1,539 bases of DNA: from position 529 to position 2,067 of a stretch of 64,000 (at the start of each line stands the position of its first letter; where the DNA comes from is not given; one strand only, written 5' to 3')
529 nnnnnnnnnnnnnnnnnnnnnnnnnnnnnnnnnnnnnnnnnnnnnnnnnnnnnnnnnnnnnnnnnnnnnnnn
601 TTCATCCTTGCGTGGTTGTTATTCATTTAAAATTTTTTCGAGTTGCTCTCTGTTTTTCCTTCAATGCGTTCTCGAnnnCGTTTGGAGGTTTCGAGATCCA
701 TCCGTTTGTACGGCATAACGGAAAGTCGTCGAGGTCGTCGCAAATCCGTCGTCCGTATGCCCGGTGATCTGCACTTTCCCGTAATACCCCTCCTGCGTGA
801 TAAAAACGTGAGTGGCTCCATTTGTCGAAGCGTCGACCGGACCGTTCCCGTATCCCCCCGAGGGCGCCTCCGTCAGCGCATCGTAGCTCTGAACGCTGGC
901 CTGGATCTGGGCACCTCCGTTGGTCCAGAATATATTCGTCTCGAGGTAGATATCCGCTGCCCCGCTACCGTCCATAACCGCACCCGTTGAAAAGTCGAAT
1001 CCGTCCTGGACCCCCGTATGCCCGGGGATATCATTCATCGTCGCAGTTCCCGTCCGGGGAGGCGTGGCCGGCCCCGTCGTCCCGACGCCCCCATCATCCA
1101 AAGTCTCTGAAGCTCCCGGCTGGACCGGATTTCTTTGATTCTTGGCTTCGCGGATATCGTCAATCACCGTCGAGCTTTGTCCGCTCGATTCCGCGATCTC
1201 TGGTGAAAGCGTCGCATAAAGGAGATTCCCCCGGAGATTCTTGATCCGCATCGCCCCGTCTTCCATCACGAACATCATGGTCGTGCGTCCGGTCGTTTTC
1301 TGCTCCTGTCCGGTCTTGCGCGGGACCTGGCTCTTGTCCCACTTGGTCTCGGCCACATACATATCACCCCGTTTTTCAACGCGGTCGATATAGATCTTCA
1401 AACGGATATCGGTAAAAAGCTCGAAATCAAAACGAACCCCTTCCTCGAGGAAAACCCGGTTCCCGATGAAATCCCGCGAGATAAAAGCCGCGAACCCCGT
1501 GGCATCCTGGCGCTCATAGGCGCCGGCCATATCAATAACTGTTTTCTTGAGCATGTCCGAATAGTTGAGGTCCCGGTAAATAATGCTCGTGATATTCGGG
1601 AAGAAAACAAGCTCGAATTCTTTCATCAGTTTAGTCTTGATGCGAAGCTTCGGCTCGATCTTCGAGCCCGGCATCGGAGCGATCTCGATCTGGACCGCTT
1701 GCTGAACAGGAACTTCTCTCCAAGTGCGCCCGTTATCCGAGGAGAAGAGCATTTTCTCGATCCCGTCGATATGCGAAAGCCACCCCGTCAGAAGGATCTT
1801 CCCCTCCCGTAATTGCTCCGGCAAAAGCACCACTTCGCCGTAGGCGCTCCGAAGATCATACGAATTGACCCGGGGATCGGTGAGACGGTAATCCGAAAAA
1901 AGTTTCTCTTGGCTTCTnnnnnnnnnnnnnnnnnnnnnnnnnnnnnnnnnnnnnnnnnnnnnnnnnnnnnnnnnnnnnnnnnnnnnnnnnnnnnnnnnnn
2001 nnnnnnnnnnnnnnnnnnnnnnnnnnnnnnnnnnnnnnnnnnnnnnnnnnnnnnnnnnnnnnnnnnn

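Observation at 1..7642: Four-gene envelope operon: OMP beta-barrel, lipoprotein, 1542-aa secreted coiled-coil giant, and a further secreted protein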

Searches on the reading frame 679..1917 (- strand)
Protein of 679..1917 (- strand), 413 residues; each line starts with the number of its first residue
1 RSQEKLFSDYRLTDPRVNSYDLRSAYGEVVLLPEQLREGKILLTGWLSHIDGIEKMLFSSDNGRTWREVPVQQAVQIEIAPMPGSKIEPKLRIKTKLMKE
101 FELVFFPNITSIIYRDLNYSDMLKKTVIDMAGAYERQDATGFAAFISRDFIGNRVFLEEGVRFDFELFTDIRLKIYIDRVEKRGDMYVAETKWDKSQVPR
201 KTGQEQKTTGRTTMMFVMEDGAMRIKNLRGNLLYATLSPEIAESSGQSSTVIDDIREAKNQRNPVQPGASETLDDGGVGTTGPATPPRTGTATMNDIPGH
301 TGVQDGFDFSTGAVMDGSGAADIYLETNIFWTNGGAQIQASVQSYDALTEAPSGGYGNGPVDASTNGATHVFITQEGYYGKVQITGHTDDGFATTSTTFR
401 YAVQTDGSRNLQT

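Call 39: search_solved_structures(query=A4, max_evalue=10)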
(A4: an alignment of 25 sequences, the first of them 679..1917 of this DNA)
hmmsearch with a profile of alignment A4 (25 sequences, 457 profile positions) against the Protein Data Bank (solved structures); distinct sequences matched with E-value up to 10: 3.
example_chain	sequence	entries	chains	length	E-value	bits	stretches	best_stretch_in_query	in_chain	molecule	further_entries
8b6a_A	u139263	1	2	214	0.00022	23.6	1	407-455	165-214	Conserved hypothetical lipoprotein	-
6eu8_A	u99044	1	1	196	0.0024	20.2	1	340-447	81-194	Putative heme binding protein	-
8vd8_B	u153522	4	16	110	0.48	12.6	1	133-196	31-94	Connector | Head-tail connector protein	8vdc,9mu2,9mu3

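Call 42: search_solved_structures(query=A4, max_evalue=0.01, show_alignments=2)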
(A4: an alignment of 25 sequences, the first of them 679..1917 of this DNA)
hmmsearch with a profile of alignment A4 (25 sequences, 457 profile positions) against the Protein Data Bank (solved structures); distinct sequences matched with E-value up to 0.01: 2.
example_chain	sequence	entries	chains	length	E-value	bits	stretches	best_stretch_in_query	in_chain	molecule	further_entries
8b6a_A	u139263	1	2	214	0.00022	23.6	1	407-455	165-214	Conserved hypothetical lipoprotein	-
6eu8_A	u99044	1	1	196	0.0024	20.2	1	340-447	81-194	Putative heme binding protein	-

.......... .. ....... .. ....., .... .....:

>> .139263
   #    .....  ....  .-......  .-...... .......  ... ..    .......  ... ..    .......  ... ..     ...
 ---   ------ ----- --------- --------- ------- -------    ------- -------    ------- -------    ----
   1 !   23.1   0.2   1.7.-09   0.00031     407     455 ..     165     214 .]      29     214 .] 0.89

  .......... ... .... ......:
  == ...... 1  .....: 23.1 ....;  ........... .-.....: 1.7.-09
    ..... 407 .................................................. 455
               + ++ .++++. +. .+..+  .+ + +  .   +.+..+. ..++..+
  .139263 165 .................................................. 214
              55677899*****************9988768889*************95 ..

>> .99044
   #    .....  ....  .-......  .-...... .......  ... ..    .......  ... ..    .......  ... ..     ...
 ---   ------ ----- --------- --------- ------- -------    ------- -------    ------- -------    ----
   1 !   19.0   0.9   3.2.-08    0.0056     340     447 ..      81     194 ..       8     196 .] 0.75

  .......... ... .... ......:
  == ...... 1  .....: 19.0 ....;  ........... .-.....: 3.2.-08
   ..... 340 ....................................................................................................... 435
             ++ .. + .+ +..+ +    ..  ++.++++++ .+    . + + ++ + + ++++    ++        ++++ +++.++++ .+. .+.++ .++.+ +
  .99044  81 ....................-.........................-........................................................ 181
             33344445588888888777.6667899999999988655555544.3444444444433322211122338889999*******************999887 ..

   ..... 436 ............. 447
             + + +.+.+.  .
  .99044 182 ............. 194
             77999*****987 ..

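Call 45: predict_structure(alignment_id=A4)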
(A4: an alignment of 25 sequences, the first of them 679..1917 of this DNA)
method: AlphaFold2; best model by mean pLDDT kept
length: 413 residues; sequences in the alignment: 25
mean_pLDDT: 85.8   pTM: 0.48
mean pLDDT of the five models: 85.8, 84.7, 84.5, 80.6, 76.7
residues with pLDDT >= 90: 200; 70-90: 175; 50-70: 26; < 50: 12
segments of 3 or more residues with pLDDT < 50: 272-281
pLDDT, mean of each block of 10 residues (from residue 1): 60 93 87 89 95 96 96 96 93 94 93 86 90 92 90 85 88 89 86 88 82 88 87 83 78 78 66 36 75 74 80 81 91 93 92 90 94 94 94 87 87 87
secondary structure, 60 per line:
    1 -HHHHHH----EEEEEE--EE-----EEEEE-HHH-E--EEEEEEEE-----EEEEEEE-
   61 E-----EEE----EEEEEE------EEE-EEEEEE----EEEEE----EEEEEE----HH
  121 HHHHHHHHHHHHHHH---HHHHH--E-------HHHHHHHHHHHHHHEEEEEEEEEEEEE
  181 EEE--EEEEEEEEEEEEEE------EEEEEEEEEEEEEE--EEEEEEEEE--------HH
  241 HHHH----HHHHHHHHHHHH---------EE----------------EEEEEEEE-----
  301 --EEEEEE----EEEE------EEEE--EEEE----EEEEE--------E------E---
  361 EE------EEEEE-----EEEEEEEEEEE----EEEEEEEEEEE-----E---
elements in order: H2-7 E12-17 E27-31 E40-47 E53-59 E67-69 E74-79 E86-88 E90-95 E100-104 E109-114 H119-135 H139-143 H154-167 E168-183 E186-199 E206-219 E222-230 H239-244 H249-260 E288-295 E303-308 E313-316 E323-326 E329-332 E337-341 E369-373 E379-389 E394-404

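Call 52: fold_search(model_id=the predicted structure, library=pdb)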
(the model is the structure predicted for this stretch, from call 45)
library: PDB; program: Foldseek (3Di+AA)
matches with E <= 10: 1577; with E <= 0.001: 169
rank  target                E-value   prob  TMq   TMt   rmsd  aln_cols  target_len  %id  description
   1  8b6a_B                8.4e-06  1.00  0.27  0.58   5.9       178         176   18  Crystal structure of BfrB protein from Bacteroides fragilis NCTC 9343 (released 2023-05-31)
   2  3rob_A                9.9e-06  1.00  0.25  0.74   1.9       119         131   12  The crystal structure of a conserved protein from Planctomyces limnophilus DSM 3776 (released 2011-05-11)
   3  8b6a_A                1.0e-05  1.00  0.26  0.58   5.9       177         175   18  Crystal structure of BfrB protein from Bacteroides fragilis NCTC 9343 (released 2023-05-31)
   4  2chc_B                1.2e-05  1.00  0.25  0.60   9.1       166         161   16  Structure of Rv3472(D26N), a function unknown protein from Mycobacterium tuberculosis (released 2007-05-01)
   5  3soy                  1.4e-05  1.00  0.25  0.67   2.5       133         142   18  Nuclear transport factor 2 (NTF2-like) superfamily protein from Salmonella enterica subsp. enterica serovar Typhimurium  (released 2011-08-10)
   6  3hx8_B                1.5e-05  1.00  0.25  0.77   2.3       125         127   15  Crystal structure of putative ketosteroid isomerase (NP_103587.1) from Mesorhizobium loti at 1.45 A resolution (released 2009-07-07)
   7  2chc_A                1.5e-05  1.00  0.26  0.57   9.2       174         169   16  Structure of Rv3472(D26N), a function unknown protein from Mycobacterium tuberculosis (released 2007-05-01)
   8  7sjy_B                1.8e-05  1.00  0.22  0.28  18.4       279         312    9  Crystal structure of Clostridium thermocellum RsgI9 S1C-NTF2 bi-domain (released 2022-03-02)
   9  2chc_C                1.9e-05  1.00  0.25  0.59   7.0       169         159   16  Structure of Rv3472(D26N), a function unknown protein from Mycobacterium tuberculosis (released 2007-05-01)
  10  7o21_B                1.9e-05  1.00  0.23  0.35  16.4       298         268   11  Structure of Bdellovibrio bacteriovorus Bd1075 (released 2021-04-21)
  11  3rob_D                2.0e-05  1.00  0.25  0.76   2.0       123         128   12  The crystal structure of a conserved protein from Planctomyces limnophilus DSM 3776 (released 2011-05-11)
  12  3rob_B                2.4e-05  1.00  0.25  0.76   1.8       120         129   12  The crystal structure of a conserved protein from Planctomyces limnophilus DSM 3776 (released 2011-05-11)
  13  5x7l_A                2.8e-05  1.00  0.23  0.59   5.8       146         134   16  Structure of TsrD from Streptomyces laurentii (released 2018-03-07)
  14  2gex_B                3.0e-05  1.00  0.21  0.60   3.1       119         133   18  Crystal structure of SnoaL2 a putative hydroxylase from Streptomyces nogalater (released 2006-07-18)
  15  3hx8_C                3.7e-05  1.00  0.25  0.77   2.2       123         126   15  Crystal structure of putative ketosteroid isomerase (NP_103587.1) from Mesorhizobium loti at 1.45 A resolution (released 2009-07-07)
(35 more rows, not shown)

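Call 59: search_protein_families(library=pfam, proteins=[window:679-1917:-], max_evalue=1)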
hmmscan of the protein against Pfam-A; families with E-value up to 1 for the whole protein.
window:679-1917:- (413 aa): 2 families
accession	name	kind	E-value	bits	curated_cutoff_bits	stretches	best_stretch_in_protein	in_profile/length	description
PF14064.11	HmuY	-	0.15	12.6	27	0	322-356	31-68/157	HmuY protein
PF13474.12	SnoaL_3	-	0.33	11.8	22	1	158-226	46-112/121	SnoaL-like domain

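Call 61: search_protein_families(library=pfam, alignment_id=A4, max_evalue=1)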
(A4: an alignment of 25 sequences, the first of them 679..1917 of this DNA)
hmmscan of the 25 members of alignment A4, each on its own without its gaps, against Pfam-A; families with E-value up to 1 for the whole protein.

A. member 1, window:679-1917:- (413 aa): 2 families
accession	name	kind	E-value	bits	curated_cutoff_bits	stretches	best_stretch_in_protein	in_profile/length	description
PF14064.11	HmuY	-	0.15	12.6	27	0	322-356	31-68/157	HmuY protein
PF13474.12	SnoaL_3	-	0.33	11.8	22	1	158-226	46-112/121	SnoaL-like domain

B. families by the number of members that match (of 25 scanned): 19 families
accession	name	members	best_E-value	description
PF14064.11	HmuY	4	0.0034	HmuY protein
PF13474.12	SnoaL_3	4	0.044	SnoaL-like domain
PF02012.26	BNR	2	0.016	BNR/Asp-box repeat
PF10342.15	Kre9_KNH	1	0.00052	Kre9/KNH-like N-terminal Ig-like domain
PF16021.10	PDCD7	1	0.0039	Programmed cell death protein 7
PF09154.16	Alpha-amy_C_pro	1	0.025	Alpha-amylase C-terminal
PF23879.1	DUF7232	1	0.035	Family of unknown function (DUF7232)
PF07946.19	CCDC47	1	0.059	PAT complex subunit CCDC47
PF24291.1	Ig_CFAP65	1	0.075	Cilia- and flagella-associated protein 65-like, Ig-like domain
PF06386.16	GvpL_GvpF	1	0.076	Gas vesicle synthesis protein GvpL/GvpF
PF18865.6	AbiJ_NTD5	1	0.09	AbiJ N-terminal domain 5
PF08812.16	YtxC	1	0.12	YtxC-like family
PF19587.5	DUF6094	1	0.13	Uncharacterised methyltransferase family (DUF6094)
PF11525.13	CopK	1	0.15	Copper resistance protein K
PF01963.22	TraB_PrgY_gumN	1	0.19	TraB/PrgY/gumN family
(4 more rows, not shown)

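Call 93: find_related_loci(query=A4, collection=viral_contigs, flank=5000)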
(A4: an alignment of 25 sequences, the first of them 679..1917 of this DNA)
Query A4 (413 aa) in viral_contigs; peptide patterns used: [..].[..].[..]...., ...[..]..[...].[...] (x = any residue, [..] = any of these).
19 stretches matched a pattern, but none encodes a relative of the query by tblastn (E <= 1e-3).
